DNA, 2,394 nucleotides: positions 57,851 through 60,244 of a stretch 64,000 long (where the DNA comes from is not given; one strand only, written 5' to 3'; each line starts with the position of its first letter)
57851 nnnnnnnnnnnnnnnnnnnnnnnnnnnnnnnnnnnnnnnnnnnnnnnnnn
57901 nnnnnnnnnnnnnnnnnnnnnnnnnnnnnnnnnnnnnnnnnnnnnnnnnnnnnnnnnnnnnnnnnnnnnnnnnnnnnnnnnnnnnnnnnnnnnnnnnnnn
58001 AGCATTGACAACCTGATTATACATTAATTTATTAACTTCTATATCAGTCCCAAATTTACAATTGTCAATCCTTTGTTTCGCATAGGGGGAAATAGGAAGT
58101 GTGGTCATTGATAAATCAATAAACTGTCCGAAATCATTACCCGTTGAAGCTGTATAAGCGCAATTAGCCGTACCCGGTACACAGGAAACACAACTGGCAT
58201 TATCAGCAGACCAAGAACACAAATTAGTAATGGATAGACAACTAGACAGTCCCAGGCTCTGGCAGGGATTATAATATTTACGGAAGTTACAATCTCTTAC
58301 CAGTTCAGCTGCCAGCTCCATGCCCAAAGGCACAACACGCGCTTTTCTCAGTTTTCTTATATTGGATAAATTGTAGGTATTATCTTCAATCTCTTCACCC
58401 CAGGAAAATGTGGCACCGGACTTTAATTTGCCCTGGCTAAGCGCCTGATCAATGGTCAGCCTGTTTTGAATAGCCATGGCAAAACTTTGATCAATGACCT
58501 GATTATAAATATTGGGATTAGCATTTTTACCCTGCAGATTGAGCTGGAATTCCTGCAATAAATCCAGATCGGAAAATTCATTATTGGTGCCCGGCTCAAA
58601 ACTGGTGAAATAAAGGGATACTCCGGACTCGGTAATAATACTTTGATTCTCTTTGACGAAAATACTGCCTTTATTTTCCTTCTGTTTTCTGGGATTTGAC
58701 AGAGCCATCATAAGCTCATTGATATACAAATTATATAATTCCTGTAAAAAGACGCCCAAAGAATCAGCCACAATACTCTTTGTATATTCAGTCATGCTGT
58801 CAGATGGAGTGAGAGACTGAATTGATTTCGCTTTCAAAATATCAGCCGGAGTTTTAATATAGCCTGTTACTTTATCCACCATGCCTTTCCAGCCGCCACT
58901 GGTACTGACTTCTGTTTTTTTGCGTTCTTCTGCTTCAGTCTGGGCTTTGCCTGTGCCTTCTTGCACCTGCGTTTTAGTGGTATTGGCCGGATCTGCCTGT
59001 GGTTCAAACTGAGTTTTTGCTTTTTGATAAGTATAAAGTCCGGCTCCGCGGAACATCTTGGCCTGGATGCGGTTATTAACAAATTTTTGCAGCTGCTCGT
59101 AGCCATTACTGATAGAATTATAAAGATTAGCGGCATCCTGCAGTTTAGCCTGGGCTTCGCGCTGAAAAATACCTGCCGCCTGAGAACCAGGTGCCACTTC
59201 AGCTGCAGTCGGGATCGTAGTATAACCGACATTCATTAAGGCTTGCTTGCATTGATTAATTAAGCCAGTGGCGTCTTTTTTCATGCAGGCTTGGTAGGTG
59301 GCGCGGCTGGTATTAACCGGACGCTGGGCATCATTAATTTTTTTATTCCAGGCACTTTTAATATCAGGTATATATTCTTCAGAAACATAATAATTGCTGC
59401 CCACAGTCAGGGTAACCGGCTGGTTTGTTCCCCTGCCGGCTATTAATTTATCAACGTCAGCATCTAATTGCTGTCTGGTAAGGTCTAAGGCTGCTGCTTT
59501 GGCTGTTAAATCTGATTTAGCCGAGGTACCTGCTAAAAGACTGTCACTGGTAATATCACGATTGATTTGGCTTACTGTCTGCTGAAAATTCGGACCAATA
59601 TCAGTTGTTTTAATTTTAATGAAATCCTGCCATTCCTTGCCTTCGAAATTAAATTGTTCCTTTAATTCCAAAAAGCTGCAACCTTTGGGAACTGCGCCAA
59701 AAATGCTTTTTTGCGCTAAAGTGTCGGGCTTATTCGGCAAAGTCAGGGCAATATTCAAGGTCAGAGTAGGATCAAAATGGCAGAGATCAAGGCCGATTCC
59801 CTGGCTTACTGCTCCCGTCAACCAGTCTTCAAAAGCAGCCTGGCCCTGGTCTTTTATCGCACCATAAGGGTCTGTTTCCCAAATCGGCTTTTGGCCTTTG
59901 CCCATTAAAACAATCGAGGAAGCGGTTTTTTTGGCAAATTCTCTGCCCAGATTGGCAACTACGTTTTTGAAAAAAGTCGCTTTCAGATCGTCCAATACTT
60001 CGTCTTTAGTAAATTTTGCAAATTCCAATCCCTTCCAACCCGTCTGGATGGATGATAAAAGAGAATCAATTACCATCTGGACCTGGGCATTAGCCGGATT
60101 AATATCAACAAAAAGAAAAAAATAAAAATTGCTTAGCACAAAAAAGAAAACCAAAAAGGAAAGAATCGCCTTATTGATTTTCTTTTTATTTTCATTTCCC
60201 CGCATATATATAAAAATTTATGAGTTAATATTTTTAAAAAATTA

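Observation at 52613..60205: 2530-aa Cys-rich secreted protein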

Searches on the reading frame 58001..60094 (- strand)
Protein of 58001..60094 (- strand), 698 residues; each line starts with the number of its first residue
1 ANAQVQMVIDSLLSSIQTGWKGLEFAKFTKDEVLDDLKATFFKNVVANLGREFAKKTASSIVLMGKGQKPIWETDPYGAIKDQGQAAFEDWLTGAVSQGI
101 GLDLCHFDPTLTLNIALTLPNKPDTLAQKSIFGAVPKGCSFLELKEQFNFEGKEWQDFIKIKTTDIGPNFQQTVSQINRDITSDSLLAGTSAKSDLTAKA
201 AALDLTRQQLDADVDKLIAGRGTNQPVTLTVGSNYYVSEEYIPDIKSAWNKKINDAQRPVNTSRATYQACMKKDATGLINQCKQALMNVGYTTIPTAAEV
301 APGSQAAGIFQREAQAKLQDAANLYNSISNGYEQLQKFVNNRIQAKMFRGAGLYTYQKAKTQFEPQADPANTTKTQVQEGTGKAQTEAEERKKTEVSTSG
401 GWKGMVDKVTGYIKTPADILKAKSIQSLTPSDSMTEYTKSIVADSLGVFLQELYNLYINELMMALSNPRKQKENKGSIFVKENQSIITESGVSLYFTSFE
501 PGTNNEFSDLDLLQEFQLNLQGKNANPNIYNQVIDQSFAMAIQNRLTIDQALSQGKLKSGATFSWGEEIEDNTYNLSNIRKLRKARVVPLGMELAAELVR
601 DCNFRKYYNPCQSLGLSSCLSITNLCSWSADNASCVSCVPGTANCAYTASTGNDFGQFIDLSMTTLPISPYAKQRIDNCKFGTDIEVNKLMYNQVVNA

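Call 73: predict_structure(alignment_id=A7)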
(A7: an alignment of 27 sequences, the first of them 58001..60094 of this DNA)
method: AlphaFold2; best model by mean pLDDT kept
length: 698 residues; sequences in the alignment: 27
mean_pLDDT: 59.7   pTM: 0.40
mean pLDDT of the five models: 59.7, 55.8, 55.5, 54.5, 53.4
residues with pLDDT >= 90: 146; 70-90: 52; 50-70: 234; < 50: 266
segments of 3 or more residues with pLDDT < 50: 1-34, 110-130, 351-377, 397-402, 411-413, 426-435, 437-439, 467-511, 525-531, 604-698
pLDDT, mean of each block of 10 residues (from residue 1): 30 38 37 50 62 70 59 60 60 53 54 43 39 53 56 58 61 91 94 97 96 90 89 92 95 98 98 95 97 91 90 97 97 94 76 39 39 48 62 50 50 52 47 46 62 69 54 35 35 40 35 52 49 61 67 71 64 68 66 65 43 29 28 27 25 24 26 25 31 32
secondary structure, 60 per line:
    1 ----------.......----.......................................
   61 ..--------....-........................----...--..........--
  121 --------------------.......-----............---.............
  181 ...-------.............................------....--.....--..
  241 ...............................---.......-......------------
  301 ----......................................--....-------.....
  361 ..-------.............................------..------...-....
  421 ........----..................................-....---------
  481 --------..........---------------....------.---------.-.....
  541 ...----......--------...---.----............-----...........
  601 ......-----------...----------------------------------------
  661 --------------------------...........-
elements in order (helices of 4 or more, strands of 3 or more residues): H11-17 H22-62 H71-74 H76-99 H109-118 H141-147 H153-164 H168-183 H191-219 E226-229 E232-236 H239-271 H275-281 H283-288 H305-342 H345-348 H356-362 H370-398 E413-415 H417-428 H433-466 H468-471 H489-498 H536-543 H548-553 E562-564 E573-575 H576-584 H590-606 H687-697

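Call 75: fold_search(model_id=the predicted structure, library=pdb)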
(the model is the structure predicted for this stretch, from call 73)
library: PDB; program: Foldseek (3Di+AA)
matches with E <= 10: 305; with E <= 0.001: 0
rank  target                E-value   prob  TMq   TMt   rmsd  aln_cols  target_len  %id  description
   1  3o1i_A                2.8e-01  0.33  0.11  0.24  27.2       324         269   11  Crystal Structure of the TorS sensor domain - TorT complex in the absence of ligand (released 2011-12-21)
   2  8d9o                  3.3e-01  0.35  0.12  0.27  12.6       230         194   11  De Novo Photosynthetic Reaction Center Protein in Apo-State (released 2022-09-28)
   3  2efk                  5.5e-01  0.15  0.08  0.18  37.6       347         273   11  Crystal structure of the EFC domain of Cdc42-interacting protein 4 (released 2007-05-29)
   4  6h2f_A                6.6e-01  0.12  0.10  0.19  31.1       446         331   12  Structure of the pre-pore AhlB of the tripartite alpha-pore forming toxin, AHL, from Aeromonas hydrophila. (released 2019-07-10)
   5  4qn1                  7.2e-01  0.12  0.11  0.18  23.7       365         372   12  Crystal Structure of a Functionally Uncharacterized Domain of E3 Ubiquitin Ligase SHPRH (released 2014-08-13)
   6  6xl0_A                7.5e-01  0.12  0.09  0.19  26.4       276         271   13  Caulobacter crescentus FljK filament (released 2020-12-23)
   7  6z0c_D                7.9e-01  0.41  0.11  0.32  12.8       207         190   10  Structure of in silico modelled artificial Maquette-3 protein (released 2021-03-17)
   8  9ddn_E                8.3e-01  0.35  0.13  0.33  22.7       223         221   11  E. coli TolAQR conformation II (released 2025-07-09)
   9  2efl                  8.7e-01  0.14  0.10  0.21  35.7       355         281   10  Crystal structure of the EFC domain of formin-binding protein 17 (released 2007-05-29)
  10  5zfp_J                9.1e-01  0.30  0.13  0.35  19.1       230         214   10  Structure of the ExbB/ExbD hexameric complex (released 2018-05-09)
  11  2z0o                  9.1e-01  0.16  0.12  0.18  27.2       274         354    8  Crystal structure of APPL1-BAR-PH domain (released 2008-05-13)
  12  5jdo_A                9.5e-01  0.10  0.09  0.20  35.4       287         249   11  T. congolense haptoglobin-haemoglobin receptor in complex with haemoglobin (released 2016-04-27)
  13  7n6g_3N               9.5e-01  0.06  0.08  0.12  44.2       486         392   13  C1 of central pair (released 2022-05-18)
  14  9ddm_E                9.9e-01  0.33  0.13  0.33  25.1       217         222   12  E. coli TolAQR conformation I (released 2025-07-09)
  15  2v0o_B                9.9e-01  0.16  0.09  0.21  34.6       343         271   10  FCHO2 F-BAR domain (released 2007-06-26)
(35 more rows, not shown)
